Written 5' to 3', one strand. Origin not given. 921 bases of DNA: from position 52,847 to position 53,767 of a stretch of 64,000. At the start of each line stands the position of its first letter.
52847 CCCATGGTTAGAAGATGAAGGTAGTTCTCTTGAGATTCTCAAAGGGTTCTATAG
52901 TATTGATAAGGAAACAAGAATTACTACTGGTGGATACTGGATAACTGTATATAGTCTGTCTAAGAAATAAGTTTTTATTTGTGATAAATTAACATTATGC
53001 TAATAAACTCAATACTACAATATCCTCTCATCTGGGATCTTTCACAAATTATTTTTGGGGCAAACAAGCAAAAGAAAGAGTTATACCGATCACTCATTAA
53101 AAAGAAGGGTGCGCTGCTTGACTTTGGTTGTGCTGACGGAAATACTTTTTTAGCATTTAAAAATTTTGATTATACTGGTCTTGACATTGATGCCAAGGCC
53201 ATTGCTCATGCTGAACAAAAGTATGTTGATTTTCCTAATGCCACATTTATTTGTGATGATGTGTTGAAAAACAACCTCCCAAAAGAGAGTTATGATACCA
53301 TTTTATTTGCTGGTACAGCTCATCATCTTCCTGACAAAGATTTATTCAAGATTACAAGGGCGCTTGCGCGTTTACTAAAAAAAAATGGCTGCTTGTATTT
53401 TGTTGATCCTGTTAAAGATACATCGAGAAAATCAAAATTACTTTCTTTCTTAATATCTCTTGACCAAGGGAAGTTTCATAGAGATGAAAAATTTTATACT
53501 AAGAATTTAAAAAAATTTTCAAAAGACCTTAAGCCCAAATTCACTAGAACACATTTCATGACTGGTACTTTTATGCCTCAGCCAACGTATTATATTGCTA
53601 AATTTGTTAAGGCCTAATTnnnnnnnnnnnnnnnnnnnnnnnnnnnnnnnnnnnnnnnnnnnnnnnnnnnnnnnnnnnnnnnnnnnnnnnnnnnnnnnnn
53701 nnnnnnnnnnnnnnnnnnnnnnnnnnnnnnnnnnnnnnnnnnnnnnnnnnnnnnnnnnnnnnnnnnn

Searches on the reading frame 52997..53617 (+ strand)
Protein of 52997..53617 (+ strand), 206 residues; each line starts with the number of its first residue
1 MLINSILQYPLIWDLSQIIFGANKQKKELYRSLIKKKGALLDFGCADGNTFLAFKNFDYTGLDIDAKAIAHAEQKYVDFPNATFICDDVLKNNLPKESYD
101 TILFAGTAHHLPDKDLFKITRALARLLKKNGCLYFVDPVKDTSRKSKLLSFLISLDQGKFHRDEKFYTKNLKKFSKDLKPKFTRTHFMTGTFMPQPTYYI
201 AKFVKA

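Call 20: search_protein_families(library=pfam, proteins=[window:52997-53617:+], max_evalue=0.001)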
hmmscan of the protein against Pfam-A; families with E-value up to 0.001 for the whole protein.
window:52997-53617:+ (206 aa): 5 families
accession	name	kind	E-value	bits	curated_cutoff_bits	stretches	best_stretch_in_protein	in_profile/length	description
PF13649.12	Methyltransf_25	-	2.2e-15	57.6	27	1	41-131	2-97/97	Methyltransferase domain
PF08241.18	Methyltransf_11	-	4.8e-14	53.2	21.2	1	41-135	1-95/95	Methyltransferase domain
PF08242.18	Methyltransf_12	-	7.2e-14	52.7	30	1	41-133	1-98/98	Methyltransferase domain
PF13847.12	Methyltransf_31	-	7.4e-13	48.8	27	1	35-147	2-127/145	Methyltransferase domain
PF13489.12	Methyltransf_23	-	5.2e-12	46.2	27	1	34-151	20-132/164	Methyltransferase domain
